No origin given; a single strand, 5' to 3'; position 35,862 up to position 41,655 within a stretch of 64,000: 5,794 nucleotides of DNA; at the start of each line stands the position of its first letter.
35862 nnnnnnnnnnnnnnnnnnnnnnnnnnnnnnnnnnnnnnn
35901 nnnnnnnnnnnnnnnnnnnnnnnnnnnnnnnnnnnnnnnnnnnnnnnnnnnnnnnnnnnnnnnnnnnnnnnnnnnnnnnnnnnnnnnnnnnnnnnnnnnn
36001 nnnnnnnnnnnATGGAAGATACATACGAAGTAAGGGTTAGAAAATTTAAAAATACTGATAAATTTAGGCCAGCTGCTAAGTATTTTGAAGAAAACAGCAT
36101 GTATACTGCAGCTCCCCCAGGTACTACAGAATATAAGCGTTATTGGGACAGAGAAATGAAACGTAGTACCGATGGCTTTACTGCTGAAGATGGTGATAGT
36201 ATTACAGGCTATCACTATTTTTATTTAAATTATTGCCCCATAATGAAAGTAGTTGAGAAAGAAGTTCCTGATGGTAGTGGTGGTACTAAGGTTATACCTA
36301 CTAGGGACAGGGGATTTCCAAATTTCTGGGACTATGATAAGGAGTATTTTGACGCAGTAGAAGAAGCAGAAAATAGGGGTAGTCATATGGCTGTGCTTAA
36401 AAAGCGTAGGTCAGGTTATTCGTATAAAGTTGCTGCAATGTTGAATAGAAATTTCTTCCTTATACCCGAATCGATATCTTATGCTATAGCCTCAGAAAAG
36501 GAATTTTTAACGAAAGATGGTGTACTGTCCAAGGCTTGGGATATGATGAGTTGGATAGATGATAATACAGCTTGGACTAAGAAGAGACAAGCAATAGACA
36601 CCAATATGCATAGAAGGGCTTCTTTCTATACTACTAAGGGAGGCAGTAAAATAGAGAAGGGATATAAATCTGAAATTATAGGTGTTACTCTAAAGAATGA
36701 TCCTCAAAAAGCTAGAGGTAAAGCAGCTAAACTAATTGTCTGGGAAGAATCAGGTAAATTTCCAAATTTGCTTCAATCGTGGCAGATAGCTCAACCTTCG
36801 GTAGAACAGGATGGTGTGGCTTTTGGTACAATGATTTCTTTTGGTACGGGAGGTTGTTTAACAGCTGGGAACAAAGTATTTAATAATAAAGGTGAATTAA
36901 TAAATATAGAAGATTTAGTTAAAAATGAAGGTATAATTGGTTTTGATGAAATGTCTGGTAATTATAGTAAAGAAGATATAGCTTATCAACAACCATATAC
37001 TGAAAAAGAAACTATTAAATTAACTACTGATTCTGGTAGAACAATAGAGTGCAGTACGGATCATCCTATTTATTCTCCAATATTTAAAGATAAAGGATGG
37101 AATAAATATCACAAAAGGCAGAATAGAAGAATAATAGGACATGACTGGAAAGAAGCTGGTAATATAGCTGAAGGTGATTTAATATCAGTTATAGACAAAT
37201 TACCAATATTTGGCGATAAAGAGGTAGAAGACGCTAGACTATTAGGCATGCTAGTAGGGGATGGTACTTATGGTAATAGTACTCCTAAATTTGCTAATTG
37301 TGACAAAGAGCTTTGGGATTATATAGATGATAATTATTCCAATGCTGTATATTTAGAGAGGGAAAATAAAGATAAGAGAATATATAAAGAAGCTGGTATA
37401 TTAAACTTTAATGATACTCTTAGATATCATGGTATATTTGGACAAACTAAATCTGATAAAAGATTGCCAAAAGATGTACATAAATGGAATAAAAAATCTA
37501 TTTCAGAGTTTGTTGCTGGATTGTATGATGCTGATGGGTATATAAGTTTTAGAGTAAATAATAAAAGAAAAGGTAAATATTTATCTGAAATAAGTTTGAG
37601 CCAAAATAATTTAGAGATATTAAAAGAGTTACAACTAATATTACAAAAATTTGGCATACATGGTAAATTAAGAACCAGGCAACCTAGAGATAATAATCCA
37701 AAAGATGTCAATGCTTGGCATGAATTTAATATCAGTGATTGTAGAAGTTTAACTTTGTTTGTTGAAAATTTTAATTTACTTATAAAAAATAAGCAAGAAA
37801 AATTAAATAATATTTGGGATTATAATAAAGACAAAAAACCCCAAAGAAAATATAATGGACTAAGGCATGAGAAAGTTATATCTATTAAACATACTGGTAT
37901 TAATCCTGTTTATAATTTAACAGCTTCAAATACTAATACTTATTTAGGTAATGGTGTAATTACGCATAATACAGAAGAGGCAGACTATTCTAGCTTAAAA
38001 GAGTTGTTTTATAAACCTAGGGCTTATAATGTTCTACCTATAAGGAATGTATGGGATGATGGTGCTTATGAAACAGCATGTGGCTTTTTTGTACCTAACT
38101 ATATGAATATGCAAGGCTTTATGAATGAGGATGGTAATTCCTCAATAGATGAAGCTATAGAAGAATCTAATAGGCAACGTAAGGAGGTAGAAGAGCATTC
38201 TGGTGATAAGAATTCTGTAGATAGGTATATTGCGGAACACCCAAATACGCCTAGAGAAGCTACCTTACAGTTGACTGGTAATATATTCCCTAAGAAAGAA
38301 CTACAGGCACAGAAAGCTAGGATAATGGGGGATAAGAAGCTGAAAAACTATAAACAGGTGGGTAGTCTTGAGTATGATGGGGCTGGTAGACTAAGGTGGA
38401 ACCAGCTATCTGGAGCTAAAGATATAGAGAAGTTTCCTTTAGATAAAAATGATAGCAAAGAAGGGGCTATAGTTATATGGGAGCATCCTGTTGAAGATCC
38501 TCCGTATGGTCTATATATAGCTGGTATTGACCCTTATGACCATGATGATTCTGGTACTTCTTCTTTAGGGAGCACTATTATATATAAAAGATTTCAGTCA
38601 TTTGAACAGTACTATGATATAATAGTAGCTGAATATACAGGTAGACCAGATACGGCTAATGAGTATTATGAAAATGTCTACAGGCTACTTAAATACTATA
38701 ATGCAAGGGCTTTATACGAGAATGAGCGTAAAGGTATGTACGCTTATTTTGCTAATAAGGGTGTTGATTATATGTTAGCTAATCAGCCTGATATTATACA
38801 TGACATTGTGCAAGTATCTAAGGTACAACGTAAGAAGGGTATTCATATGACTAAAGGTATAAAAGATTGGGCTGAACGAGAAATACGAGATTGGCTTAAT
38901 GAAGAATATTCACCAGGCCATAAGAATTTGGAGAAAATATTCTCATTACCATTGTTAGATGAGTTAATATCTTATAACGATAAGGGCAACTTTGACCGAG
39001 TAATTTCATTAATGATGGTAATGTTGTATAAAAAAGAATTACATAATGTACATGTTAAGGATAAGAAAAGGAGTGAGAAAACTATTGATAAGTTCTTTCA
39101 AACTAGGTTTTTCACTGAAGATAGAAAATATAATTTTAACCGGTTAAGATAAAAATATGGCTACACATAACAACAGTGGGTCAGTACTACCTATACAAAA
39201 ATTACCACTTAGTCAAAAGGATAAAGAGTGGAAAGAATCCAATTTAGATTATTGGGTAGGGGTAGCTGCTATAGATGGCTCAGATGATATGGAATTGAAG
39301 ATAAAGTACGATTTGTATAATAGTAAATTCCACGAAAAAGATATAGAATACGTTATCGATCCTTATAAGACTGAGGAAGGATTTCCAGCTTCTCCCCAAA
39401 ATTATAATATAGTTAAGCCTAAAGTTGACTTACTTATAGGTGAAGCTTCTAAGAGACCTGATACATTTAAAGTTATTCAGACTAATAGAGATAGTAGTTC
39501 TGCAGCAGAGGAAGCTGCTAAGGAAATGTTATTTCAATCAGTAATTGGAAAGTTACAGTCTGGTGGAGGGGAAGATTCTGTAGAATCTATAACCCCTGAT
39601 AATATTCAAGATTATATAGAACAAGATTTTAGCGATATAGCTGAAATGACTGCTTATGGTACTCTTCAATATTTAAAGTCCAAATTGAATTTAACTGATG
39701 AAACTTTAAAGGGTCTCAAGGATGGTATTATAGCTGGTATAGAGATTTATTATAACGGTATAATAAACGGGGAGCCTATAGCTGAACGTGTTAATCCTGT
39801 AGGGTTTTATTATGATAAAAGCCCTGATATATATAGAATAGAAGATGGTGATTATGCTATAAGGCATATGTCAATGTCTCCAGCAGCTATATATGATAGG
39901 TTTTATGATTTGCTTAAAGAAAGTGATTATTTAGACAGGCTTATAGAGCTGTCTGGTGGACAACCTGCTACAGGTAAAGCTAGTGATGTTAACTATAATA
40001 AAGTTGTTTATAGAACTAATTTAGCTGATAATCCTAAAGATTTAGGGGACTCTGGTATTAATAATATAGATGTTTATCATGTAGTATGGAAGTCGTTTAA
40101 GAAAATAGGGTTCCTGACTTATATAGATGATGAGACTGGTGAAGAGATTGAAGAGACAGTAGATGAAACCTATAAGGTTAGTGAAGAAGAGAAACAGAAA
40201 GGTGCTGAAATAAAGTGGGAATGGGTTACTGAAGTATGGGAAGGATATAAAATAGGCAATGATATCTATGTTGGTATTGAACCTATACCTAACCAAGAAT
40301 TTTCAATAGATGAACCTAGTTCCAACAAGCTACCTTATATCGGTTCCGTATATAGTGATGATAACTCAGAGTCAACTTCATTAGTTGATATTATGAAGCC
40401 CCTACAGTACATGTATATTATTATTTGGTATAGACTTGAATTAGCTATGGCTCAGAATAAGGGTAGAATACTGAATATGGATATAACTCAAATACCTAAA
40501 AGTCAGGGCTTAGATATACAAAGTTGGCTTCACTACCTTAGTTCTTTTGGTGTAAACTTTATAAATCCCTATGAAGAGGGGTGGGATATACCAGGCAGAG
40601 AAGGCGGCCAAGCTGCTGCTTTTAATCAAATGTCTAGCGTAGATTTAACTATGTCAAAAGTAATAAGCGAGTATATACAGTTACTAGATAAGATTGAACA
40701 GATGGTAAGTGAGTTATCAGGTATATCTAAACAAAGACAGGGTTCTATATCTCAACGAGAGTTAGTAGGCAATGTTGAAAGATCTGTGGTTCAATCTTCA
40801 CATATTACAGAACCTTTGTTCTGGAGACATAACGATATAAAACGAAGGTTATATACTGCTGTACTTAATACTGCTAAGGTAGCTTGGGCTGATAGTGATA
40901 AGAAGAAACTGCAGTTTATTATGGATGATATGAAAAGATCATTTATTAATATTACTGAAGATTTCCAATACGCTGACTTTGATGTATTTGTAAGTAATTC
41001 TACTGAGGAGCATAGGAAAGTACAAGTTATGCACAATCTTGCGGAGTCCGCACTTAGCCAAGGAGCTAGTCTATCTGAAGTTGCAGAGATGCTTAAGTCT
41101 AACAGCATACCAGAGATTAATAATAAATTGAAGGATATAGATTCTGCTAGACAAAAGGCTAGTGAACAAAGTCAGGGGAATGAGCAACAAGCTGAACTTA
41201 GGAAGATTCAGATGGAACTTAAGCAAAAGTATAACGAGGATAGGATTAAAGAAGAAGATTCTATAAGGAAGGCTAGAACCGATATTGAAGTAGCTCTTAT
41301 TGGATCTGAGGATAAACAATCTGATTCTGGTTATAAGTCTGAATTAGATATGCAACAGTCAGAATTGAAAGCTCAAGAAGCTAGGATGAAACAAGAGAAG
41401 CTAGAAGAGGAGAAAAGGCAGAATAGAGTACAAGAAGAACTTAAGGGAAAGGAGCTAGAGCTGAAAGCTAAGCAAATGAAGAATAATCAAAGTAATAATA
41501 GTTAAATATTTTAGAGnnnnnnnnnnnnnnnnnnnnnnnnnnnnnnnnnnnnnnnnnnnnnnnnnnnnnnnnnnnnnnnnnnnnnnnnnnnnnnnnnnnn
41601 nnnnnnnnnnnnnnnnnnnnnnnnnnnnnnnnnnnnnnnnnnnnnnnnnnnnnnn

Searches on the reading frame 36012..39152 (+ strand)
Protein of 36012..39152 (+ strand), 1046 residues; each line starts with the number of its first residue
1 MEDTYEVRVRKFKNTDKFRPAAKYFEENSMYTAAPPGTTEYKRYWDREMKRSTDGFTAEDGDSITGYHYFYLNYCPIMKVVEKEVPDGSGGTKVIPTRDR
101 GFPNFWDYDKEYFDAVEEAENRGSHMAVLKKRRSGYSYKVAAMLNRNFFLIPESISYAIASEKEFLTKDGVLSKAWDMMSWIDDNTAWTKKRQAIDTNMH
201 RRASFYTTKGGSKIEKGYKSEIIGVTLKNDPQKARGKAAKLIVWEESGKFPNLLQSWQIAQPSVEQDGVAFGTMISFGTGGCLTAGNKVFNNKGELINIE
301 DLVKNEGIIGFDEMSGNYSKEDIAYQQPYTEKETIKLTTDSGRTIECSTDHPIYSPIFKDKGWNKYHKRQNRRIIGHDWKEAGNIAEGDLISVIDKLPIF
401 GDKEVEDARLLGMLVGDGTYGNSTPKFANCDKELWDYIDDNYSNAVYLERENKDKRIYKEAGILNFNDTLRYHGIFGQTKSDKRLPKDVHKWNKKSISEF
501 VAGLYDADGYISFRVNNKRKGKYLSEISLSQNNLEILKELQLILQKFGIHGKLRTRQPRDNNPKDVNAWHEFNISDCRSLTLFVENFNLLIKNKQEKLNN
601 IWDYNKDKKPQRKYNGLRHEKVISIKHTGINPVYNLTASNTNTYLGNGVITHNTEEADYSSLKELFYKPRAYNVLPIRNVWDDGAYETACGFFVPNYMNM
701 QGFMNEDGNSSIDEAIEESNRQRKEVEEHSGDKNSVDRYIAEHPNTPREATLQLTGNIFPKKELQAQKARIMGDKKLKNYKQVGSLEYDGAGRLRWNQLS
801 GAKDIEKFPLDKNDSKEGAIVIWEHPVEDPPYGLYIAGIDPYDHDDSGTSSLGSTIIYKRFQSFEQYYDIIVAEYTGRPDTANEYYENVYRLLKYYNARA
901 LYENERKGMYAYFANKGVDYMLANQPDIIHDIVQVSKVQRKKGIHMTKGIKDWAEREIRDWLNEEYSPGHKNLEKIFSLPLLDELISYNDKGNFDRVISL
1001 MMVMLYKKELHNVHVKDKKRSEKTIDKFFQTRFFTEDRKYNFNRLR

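Call 11: search_protein_families(library=phrogs, proteins=[window:36012-39152:+], max_evalue=0.00001)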
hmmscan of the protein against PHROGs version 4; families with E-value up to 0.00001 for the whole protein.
window:36012-39152:+ (1046 aa): 3 families
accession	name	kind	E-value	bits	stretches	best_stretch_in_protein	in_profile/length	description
phrog_6681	-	head and packaging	1.6e-138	464.2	2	651-1031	332-744/758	terminase large subunit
phrog_30356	-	DNA, RNA and nucleotide metabolism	4.9e-09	35.8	1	405-552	486-633/823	helicase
phrog_510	-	DNA, RNA and nucleotide metabolism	5.6e-09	36.3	1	327-512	447-628/667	DNA primase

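Call 84: search_protein_families(library=pfam, proteins=[window:36012-39152:+], max_evalue=0.01)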
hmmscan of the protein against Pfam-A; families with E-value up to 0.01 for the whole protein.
window:36012-39152:+ (1046 aa): 2 families
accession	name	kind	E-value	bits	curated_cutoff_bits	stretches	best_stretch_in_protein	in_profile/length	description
PF14528.11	LAGLIDADG_3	-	1.7e-13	51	22.5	1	498-576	4-70/82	LAGLIDADG-like domain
PF14890.11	Intein_splicing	-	8.4e-11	42.3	35.8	1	290-653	3-155/155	Intein splicing domain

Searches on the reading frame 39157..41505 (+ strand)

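Call 11: search_protein_families(library=phrogs, proteins=[window:39157-41505:+], max_evalue=0.00001)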
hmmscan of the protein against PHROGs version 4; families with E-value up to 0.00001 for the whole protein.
window:39157-41505:+ (782 aa): 1 family
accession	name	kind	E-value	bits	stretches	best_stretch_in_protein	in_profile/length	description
phrog_6547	-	head and packaging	9.3e-145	484.7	1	6-777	4-784/827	portal protein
